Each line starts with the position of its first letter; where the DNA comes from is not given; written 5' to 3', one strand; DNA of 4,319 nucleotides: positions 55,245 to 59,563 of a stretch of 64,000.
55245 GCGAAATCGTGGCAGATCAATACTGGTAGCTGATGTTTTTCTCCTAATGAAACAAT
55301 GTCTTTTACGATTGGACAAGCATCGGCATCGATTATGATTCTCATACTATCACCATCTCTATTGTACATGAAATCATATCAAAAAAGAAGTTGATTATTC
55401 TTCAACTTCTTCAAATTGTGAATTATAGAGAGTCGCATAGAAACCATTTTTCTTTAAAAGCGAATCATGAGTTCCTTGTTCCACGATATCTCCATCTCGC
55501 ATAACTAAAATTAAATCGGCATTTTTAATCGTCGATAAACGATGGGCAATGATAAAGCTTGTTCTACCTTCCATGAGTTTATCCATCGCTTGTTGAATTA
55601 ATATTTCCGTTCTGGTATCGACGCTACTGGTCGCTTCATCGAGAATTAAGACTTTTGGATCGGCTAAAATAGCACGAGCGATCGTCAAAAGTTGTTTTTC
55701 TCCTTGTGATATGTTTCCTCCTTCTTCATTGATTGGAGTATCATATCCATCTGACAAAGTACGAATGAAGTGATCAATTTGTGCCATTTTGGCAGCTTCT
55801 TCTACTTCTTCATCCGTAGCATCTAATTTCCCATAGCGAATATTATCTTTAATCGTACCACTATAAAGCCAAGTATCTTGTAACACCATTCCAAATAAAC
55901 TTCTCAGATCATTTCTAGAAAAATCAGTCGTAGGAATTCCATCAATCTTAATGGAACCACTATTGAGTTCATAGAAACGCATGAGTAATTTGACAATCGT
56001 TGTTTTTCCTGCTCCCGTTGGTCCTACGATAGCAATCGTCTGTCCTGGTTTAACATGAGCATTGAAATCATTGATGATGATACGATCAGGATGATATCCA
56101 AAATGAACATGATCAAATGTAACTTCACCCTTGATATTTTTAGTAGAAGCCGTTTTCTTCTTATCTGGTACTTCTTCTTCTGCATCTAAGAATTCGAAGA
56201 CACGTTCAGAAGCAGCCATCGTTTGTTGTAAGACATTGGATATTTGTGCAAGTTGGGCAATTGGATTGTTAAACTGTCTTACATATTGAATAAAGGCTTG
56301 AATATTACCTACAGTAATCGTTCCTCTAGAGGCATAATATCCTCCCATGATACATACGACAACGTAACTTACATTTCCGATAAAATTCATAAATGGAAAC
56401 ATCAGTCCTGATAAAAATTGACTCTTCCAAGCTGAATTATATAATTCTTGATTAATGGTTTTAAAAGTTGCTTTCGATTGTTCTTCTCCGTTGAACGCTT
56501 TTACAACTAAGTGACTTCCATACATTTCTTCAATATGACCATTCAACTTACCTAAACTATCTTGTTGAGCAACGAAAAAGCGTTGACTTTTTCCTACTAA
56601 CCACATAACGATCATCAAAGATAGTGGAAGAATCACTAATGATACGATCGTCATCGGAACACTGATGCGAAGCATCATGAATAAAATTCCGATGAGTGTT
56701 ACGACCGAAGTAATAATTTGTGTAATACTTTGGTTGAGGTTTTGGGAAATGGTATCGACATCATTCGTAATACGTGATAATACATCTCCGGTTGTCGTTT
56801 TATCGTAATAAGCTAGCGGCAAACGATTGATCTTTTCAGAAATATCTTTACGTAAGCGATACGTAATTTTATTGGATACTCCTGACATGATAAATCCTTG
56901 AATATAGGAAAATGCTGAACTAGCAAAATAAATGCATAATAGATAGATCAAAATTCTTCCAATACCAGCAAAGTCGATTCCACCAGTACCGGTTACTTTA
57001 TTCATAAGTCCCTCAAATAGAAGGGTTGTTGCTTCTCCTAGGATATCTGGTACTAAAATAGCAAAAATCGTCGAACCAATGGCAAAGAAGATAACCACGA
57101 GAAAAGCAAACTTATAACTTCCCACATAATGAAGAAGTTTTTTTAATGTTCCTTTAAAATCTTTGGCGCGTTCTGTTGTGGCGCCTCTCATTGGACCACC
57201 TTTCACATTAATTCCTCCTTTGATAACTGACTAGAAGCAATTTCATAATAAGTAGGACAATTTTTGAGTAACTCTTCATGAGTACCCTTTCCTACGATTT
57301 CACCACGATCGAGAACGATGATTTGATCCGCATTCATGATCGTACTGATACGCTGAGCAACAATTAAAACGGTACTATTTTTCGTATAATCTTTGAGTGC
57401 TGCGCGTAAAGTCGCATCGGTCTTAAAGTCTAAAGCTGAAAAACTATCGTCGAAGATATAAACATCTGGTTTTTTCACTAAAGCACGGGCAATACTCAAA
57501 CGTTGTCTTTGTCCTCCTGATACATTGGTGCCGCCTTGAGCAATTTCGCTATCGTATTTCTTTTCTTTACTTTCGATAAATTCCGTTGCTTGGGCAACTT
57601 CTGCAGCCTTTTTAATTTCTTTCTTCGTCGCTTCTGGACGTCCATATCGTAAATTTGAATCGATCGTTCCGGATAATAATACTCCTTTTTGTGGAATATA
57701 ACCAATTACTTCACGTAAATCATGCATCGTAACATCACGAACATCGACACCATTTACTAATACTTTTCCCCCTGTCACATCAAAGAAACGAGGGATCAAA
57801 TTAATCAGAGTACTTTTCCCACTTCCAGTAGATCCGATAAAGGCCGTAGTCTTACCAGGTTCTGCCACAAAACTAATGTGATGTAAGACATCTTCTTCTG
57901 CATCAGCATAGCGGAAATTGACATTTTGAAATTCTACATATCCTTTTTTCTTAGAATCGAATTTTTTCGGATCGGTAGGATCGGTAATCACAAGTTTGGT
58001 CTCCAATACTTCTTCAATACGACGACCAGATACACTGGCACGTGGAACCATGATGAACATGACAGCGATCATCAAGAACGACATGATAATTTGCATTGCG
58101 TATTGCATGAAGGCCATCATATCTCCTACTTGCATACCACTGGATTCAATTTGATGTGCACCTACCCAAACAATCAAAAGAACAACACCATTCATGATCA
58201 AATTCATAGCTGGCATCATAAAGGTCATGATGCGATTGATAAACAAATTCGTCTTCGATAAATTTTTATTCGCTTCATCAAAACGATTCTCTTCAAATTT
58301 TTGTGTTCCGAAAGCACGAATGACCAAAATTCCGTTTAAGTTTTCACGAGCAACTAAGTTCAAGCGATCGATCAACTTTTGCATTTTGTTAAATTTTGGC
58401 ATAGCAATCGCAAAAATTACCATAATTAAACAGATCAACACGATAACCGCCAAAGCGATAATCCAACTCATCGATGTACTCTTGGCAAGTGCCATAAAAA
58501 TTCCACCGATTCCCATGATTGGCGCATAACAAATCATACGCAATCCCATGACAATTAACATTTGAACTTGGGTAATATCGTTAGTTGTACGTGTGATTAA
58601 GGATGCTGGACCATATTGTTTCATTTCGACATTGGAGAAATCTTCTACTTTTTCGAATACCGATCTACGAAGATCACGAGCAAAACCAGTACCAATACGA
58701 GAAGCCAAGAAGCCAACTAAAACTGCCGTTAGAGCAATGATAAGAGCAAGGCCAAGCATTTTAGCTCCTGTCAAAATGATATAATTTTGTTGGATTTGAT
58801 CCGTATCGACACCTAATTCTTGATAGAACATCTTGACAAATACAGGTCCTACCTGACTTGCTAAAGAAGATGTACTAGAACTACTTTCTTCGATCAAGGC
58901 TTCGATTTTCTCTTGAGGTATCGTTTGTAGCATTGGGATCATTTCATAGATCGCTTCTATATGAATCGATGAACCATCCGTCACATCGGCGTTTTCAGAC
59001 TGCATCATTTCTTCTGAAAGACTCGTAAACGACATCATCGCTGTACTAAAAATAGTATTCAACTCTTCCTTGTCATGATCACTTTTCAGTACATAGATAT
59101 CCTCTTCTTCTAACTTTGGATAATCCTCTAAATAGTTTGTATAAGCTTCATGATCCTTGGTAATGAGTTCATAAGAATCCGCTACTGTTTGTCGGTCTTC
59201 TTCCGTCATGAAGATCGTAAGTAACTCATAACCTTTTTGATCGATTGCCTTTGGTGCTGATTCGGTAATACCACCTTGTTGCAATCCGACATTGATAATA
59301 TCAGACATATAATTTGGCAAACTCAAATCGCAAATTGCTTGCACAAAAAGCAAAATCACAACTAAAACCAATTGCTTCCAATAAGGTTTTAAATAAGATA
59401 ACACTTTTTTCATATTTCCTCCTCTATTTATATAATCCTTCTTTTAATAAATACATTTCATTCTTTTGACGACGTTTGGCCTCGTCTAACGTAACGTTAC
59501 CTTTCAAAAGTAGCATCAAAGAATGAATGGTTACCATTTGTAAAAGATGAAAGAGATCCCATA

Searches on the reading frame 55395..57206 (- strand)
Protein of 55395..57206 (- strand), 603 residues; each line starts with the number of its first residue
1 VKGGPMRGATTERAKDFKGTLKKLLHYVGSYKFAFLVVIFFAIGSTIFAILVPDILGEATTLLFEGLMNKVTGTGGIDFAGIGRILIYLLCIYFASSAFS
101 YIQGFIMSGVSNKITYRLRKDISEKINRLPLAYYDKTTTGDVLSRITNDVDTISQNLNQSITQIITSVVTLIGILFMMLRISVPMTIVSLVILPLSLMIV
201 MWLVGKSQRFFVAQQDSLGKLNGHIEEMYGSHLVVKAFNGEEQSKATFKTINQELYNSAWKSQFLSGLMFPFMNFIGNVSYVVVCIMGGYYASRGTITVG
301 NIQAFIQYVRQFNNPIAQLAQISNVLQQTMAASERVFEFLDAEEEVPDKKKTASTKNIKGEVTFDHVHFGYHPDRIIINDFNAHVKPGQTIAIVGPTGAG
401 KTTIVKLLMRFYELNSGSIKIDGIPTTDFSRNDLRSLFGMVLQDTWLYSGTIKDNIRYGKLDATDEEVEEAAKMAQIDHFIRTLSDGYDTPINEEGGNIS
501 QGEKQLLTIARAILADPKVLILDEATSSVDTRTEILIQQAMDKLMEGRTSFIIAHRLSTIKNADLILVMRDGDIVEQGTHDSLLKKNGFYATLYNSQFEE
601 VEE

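Call 23: search_protein_families(library=pfam, proteins=[window:55395-57206:-], max_evalue=0.001)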
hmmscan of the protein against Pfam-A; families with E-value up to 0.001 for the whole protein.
window:55395-57206:- (603 aa): 6 families
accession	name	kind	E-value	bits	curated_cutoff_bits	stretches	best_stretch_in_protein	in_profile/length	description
PF00664.28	ABC_membrane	-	2.3e-53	182.1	28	1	36-315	2-273/274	ABC transporter transmembrane region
PF00005.33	ABC_tran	-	7.1e-32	111.3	25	1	379-527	2-137/137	ABC transporter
PF13401.12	AAA_22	-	2.7e-05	24.9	27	1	389-525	6-93/130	AAA domain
PF13304.12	AAA_21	-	4.7e-05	24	27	0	485-553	228-295/304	AAA domain, putative AbiEii toxin, Type IV TA system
PF03266.21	NTPase_1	-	0.00029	21.2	23.9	1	391-472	2-85/168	NTPase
PF06472.20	ABC_membrane_2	-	0.00052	19.9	24.4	1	35-220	17-195/269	ABC transporter transmembrane region 2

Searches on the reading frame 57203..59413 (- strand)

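Call 23: search_protein_families(library=pfam, proteins=[window:57203-59413:-], max_evalue=0.001)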
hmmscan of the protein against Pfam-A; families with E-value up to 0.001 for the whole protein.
window:57203-59413:- (736 aa): 4 families
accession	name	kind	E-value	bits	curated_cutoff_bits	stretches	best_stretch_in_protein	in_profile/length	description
PF00664.28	ABC_membrane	-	1.3e-33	117.3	28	1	182-446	11-274/274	ABC transporter transmembrane region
PF00005.33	ABC_tran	-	4.8e-28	98.9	25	1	510-658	1-136/137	ABC transporter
PF03193.22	RsgA_GTPase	-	2.1e-05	24.8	30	1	485-540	72-126/174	RsgA GTPase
PF02463.25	SMC_N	-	3.6e-05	23.8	40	0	560-700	55-210/220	RecF/RecN/SMC N terminal domain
